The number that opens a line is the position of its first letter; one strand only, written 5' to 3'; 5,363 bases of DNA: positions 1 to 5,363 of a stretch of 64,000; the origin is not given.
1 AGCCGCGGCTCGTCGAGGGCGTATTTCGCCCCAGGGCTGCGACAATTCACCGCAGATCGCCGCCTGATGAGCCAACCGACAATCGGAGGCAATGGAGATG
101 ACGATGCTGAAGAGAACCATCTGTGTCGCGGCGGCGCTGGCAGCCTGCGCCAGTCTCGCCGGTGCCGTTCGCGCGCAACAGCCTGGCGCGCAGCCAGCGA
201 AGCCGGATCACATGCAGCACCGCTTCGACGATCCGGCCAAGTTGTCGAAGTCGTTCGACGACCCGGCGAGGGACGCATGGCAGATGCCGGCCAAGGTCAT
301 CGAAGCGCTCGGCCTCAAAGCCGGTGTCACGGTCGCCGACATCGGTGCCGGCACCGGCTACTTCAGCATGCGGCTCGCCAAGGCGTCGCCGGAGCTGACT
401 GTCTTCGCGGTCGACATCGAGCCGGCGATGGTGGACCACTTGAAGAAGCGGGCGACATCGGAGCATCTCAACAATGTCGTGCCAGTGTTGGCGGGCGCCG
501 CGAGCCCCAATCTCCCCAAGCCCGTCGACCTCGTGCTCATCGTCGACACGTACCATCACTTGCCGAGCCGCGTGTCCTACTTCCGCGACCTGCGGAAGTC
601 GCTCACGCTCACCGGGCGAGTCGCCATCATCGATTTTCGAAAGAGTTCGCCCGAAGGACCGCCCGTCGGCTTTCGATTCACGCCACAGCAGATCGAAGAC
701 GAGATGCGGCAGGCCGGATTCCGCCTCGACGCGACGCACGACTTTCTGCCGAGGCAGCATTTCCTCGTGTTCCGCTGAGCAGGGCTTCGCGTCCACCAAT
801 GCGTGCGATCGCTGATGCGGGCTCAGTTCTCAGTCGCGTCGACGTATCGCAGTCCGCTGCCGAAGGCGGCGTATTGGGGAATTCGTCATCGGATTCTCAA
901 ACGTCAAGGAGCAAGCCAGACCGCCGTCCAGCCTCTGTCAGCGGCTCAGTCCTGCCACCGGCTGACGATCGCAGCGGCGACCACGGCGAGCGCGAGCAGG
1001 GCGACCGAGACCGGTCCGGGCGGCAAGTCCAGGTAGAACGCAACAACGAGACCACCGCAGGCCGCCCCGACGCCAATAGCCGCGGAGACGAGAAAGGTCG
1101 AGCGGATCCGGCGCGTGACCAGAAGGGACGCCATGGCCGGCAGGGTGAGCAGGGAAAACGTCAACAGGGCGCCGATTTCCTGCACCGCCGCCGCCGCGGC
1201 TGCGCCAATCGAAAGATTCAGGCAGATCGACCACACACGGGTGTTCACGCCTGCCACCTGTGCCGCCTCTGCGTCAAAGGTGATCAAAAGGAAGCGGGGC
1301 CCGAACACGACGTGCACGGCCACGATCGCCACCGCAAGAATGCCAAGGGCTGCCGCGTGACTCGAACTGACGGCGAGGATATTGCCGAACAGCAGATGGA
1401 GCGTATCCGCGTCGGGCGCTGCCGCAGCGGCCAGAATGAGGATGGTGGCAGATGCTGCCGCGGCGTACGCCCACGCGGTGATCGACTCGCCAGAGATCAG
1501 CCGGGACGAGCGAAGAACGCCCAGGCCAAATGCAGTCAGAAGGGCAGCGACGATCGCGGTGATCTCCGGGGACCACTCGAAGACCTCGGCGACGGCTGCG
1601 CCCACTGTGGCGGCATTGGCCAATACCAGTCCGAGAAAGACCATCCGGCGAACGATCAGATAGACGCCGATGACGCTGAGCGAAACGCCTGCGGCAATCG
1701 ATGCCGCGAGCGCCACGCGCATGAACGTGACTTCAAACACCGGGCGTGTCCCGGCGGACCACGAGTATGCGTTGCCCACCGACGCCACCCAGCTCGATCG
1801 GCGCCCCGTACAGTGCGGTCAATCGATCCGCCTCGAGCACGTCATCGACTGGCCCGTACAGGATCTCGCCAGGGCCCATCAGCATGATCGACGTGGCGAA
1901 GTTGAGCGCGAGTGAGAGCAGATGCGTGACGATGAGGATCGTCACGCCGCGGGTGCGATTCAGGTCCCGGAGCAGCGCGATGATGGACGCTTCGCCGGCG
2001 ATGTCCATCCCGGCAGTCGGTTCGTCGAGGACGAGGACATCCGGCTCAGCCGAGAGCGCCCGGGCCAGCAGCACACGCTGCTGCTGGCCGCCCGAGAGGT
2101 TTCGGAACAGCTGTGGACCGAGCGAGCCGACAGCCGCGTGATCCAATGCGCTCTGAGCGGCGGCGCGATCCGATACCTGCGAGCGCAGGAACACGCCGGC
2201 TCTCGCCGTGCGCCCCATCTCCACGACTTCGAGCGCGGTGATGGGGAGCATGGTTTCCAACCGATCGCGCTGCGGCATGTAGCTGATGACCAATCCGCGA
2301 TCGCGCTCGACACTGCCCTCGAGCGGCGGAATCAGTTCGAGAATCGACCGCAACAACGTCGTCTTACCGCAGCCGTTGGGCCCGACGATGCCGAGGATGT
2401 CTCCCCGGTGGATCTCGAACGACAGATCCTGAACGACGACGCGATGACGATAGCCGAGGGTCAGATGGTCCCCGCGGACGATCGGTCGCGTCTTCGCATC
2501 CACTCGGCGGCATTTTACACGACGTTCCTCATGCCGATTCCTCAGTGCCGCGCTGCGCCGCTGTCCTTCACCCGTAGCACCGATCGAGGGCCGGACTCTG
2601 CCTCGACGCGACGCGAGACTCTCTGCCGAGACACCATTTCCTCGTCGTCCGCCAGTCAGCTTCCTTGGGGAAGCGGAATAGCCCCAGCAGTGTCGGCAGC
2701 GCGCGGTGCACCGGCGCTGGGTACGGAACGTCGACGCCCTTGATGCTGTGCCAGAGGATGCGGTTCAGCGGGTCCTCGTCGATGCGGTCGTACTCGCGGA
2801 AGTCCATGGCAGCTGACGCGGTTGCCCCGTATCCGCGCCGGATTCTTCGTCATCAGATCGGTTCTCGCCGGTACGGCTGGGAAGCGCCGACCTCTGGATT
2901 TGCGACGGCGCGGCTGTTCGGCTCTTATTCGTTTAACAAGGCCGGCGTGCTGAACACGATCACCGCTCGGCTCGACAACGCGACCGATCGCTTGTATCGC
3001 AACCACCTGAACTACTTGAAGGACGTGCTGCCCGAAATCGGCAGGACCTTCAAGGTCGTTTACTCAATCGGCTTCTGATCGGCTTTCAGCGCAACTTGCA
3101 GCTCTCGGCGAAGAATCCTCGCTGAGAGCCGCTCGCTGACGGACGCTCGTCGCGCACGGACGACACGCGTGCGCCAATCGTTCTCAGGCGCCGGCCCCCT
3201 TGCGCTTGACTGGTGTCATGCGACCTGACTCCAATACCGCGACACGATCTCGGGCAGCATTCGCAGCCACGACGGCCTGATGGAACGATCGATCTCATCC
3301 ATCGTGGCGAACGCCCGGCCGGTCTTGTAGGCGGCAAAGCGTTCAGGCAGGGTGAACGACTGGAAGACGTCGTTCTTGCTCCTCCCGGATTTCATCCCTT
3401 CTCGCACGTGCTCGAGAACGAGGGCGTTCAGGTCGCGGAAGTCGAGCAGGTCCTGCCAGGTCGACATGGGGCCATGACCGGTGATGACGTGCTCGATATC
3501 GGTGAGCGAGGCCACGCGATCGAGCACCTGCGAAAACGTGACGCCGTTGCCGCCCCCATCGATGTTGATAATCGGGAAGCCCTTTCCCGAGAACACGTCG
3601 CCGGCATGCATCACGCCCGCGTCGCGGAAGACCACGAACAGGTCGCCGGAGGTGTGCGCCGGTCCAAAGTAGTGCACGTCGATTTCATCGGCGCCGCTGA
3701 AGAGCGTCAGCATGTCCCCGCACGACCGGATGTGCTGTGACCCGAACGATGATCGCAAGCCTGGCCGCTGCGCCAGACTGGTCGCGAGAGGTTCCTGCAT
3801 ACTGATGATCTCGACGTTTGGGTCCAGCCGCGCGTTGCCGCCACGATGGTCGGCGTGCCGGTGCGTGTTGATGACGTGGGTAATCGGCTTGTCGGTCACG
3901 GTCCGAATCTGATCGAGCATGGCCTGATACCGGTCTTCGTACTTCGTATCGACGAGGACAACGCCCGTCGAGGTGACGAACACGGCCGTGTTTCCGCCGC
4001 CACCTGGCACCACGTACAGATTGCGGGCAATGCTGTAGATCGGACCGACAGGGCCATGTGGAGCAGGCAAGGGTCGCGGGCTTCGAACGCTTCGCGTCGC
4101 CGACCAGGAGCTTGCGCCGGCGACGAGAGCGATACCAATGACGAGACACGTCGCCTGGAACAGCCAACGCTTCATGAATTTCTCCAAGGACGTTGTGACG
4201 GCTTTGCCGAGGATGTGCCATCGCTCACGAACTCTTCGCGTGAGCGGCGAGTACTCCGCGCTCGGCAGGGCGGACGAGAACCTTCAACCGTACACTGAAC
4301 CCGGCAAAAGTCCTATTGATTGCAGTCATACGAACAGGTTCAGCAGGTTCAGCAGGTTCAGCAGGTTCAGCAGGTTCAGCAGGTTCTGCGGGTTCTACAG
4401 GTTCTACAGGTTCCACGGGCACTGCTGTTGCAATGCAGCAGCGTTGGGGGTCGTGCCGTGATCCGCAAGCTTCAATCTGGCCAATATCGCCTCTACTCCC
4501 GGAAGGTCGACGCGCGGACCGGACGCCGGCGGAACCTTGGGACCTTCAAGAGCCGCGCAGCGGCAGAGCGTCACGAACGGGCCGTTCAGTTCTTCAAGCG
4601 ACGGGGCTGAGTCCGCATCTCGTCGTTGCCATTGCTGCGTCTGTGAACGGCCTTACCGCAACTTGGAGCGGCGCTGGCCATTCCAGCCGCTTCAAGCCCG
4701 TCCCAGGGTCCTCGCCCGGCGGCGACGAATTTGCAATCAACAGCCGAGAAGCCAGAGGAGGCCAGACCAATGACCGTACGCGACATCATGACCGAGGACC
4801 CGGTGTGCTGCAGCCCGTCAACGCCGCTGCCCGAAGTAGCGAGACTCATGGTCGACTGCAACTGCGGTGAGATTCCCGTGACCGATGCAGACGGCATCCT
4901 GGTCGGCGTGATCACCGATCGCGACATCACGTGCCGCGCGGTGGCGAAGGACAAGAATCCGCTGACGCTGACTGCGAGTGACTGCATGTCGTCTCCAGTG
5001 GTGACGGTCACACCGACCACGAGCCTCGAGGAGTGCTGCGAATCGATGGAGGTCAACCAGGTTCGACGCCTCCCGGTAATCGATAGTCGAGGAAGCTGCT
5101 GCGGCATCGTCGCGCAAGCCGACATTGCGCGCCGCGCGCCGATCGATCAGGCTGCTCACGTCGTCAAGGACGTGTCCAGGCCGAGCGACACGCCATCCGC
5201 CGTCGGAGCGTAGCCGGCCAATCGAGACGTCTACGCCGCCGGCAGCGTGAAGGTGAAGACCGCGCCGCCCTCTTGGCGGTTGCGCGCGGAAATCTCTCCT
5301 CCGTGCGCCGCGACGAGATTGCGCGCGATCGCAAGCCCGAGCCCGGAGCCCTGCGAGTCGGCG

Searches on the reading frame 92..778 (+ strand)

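Call 80: search_protein_families(library=pfam, proteins=[window:92-778:+], max_evalue=0.001)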
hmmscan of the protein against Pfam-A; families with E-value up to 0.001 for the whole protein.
window:92-778:+ (228 aa): 16 families
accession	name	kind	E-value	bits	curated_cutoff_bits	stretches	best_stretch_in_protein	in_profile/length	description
PF08242.18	Methyltransf_12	-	3.1e-13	50.7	30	1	83-176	2-97/98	Methyltransferase domain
PF13649.12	Methyltransf_25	-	3.6e-13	50.5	27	1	81-172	1-94/97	Methyltransferase domain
PF13847.12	Methyltransf_31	-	4.7e-13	49.5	27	1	76-183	2-113/145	Methyltransferase domain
PF08241.18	Methyltransf_11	-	6.3e-11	43.2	21.2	1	83-178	2-94/95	Methyltransferase domain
PF02390.23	Methyltransf_4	-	4.5e-08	33.2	24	1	79-130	3-54/173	Putative methyltransferase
PF02475.24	TRM5-TYW2_MTfase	-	5.1e-07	30.2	28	1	76-135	35-95/164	TRM5/TYW2 methyltransferase domain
PF05175.20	MTS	-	6.1e-07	29.7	23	1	73-149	27-103/170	Methyltransferase small domain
PF13489.12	Methyltransf_23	-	8.6e-07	29.3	27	1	69-186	12-123/164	Methyltransferase domain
PF01209.24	Ubie_methyltran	-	2.6e-06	27.4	20.1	1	61-185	33-157/233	ubiE/COQ5 methyltransferase family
PF01728.25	FtsJ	-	9.5e-06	26.1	24.1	1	69-121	12-67/181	FtsJ-like methyltransferase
PF01135.25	PCMT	-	3.4e-05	24.1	20.3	1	63-131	59-128/210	Protein-L-isoaspartate(D-aspartate) O-methyltransferase (PCMT)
PF00891.24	Methyltransf_2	-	9e-05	22.4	22.3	1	50-181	34-166/210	O-methyltransferase domain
PF00398.26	RrnaAD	-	0.00018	21.2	24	1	68-125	21-76/263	Ribosomal RNA adenine dimethylase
PF02353.26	CMAS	-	0.00021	21.2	27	1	69-179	54-164/273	Mycolic acid cyclopropane synthetase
PF13679.12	Methyltransf_32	-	0.00031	21.2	27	1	76-126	24-78/143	Methyltransferase domain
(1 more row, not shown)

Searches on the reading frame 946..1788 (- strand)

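Call 80: search_protein_families(library=pfam, proteins=[window:946-1788:-], max_evalue=0.001)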
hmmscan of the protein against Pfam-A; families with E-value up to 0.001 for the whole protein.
window:946-1788:- (280 aa): 2 families
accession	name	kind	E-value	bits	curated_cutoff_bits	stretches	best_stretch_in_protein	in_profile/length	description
PF00950.22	ABC-3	-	3.8e-38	131.9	20.1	1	21-275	3-257/258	ABC 3 transport family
PF01032.23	FecCD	-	0.00014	21.5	26.5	1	76-253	104-285/311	FecCD transport family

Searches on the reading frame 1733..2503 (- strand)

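Call 80: search_protein_families(library=pfam, proteins=[window:1733-2503:-], max_evalue=0.001)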
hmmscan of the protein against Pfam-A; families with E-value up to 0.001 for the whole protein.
window:1733-2503:- (256 aa): 7 families
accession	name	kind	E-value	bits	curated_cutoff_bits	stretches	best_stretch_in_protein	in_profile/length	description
PF00005.33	ABC_tran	-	3.6e-27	96.1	25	1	25-164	2-137/137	ABC transporter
PF13304.12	AAA_21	-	1.9e-11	45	27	1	124-198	226-302/304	AAA domain, putative AbiEii toxin, Type IV TA system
PF13401.12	AAA_22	-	0.00013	22.7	27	1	35-191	6-120/130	AAA domain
PF13191.12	AAA_16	-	0.00021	22.3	32.6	1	33-183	23-161/167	AAA ATPase domain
PF13476.12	AAA_23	-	0.00042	21.4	27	1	26-54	12-39/201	AAA domain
PF02463.25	SMC_N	-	0.00068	19.6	40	0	36-54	26-44/220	RecF/RecN/SMC N terminal domain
PF00931.28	NB-ARC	-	0.00091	19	23.5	0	24-63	9-47/248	NB-ARC domain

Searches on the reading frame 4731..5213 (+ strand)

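Call 80: search_protein_families(library=pfam, proteins=[window:4731-5213:+], max_evalue=0.001)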
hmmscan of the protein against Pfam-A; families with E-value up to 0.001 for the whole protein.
window:4731-5213:+ (160 aa): 1 family
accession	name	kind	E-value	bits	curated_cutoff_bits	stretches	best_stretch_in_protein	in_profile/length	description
PF00571.33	CBS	-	1.2e-30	106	24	2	16-66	1-51/57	CBS domain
